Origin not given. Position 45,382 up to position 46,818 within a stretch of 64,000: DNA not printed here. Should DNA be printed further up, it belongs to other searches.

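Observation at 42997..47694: Six-gene operon mixing aromatic ring-cleavage-type and amino-acid-type enzymes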

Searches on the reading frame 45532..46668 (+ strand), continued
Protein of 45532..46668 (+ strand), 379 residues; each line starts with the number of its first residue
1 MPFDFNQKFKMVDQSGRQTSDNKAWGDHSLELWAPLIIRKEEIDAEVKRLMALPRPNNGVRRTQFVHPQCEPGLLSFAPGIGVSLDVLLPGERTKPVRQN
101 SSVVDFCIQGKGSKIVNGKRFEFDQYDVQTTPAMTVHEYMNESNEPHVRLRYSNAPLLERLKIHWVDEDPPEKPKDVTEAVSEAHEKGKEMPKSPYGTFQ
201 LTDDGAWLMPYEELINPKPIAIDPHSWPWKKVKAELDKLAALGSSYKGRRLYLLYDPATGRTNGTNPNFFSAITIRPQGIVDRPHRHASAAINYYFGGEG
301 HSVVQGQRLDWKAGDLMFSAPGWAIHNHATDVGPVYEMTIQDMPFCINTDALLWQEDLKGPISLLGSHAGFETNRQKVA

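Call 65: find_encoding_contigs(protein=P0067, flank=9000, max_places=1)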
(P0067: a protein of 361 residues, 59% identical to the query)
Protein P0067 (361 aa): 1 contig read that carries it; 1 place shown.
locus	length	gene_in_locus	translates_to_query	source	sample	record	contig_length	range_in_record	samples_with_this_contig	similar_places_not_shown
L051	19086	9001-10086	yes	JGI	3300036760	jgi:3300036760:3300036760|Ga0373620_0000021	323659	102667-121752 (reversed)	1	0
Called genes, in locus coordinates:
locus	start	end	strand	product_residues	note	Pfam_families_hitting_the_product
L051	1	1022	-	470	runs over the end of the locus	PF01554:MatE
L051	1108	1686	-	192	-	PF12766:Pyridox_oxase_2 (weak), PF01243:PNPOx_N, PF10590:PNP_phzG_C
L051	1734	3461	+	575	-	PF01663:Phosphodiest, PF01676:Metalloenzyme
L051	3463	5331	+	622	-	PF01663:Phosphodiest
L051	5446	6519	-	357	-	PF00793:DAHP_synth_1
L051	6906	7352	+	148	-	-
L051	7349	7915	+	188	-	PF02627:CMD (weak)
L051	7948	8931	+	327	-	PF02423:OCD_Mu_crystall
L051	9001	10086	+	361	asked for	PF07883:Cupin_2 (weak), PF02311:AraC_binding (weak), PF07883:Cupin_2 (weak)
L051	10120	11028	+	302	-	PF00701:DHDPS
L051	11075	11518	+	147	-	PF13441:Gly-zipper_YMGG (weak), PF13436:Gly-zipper_OmpA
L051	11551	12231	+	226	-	PF01625:PMSR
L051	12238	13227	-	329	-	PF08220:HTH_DeoR (weak), PF08279:HTH_11, PF12840:HTH_20 (weak), PF19187:HTH_PafC (faint), PF13280:WYL, PF25583:WCX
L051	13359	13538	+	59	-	-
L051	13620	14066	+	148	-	-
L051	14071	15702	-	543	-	PF00501:AMP-binding, PF13193:AMP-binding_C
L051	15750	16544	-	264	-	PF00378:ECH_1, PF16113:ECH_2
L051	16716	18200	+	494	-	PF00370:FGGY_N, PF02782:FGGY_C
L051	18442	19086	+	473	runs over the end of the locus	PF01266:DAO, PF07992:Pyr_redox_2 (faint), PF13450:NAD_binding_8 (weak), PF04324:Fer2_BFD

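Call 66: find_encoding_contigs(protein=P0077, flank=9000, max_places=1)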
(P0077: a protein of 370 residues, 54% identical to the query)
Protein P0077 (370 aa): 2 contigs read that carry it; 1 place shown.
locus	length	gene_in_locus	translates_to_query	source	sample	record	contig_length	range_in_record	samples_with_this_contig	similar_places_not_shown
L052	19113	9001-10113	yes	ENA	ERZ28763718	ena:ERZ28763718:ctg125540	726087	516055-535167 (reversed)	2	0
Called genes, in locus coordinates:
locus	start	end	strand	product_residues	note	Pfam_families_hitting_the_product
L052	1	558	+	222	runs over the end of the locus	PF13759:2OG-FeII_Oxy_5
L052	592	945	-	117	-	PF04241:DUF423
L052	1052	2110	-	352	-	PF01694:Rhomboid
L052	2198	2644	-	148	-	PF01957:NfeD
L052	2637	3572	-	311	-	PF01145:Band_7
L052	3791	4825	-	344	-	PF01717:Meth_synt_2, PF01208:URO-D (weak)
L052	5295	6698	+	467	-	PF20695:UbiD_N, PF01977:UbiD, PF20696:UbiD_C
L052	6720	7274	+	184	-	PF12802:MarR_2, PF01047:MarR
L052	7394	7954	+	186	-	PF02627:CMD (faint)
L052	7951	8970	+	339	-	PF02423:OCD_Mu_crystall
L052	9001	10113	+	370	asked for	PF02311:AraC_binding (faint), PF07883:Cupin_2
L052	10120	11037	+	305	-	PF00701:DHDPS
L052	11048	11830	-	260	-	-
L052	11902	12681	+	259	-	PF00561:Abhydrolase_1, PF12146:Hydrolase_4, PF12697:Abhydrolase_6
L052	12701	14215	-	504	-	PF00890:FAD_binding_2, PF01266:DAO, PF03486:HI0933_like (weak), PF07992:Pyr_redox_2 (faint), PF12831:FAD_oxidored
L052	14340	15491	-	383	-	PF13416:SBP_bac_8 (faint), PF13343:SBP_bac_6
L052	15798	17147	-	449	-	PF13701:DDE_Tnp_1_4, PF01609:DDE_Tnp_1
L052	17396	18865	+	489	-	PF20695:UbiD_N (weak), PF01977:UbiD, PF20696:UbiD_C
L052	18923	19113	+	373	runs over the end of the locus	PF08309:LVIVD (faint)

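Call 67: find_encoding_contigs(protein=P0099, flank=9000, max_places=1)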
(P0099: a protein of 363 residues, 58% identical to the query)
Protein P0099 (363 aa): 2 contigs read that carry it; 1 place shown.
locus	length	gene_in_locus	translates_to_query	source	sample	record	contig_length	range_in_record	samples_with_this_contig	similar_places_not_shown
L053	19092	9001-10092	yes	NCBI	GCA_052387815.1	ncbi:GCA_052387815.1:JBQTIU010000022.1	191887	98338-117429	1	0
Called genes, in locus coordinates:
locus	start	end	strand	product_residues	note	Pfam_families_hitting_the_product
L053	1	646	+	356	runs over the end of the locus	PF01264:Chorismate_synt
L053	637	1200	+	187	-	-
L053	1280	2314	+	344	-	PF01717:Meth_synt_2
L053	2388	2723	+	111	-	PF00581:Rhodanese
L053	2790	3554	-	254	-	PF01479:S4 (weak), PF01728:FtsJ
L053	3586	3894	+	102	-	PF01909:NTP_transf_2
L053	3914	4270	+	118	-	PF05168:HEPN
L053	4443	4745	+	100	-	-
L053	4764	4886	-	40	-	-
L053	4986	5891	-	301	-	PF00348:polyprenyl_synt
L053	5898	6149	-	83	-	PF02609:Exonuc_VII_S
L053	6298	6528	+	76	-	PF15937:PrlF_antitoxin, PF04014:MazE_antitoxin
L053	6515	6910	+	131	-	PF02452:PemK_toxin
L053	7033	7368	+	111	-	PF00355:Rieske, PF13806:Rieske_2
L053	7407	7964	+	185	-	PF02627:CMD (weak)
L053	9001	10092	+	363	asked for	PF02311:AraC_binding (faint), PF07883:Cupin_2 (weak)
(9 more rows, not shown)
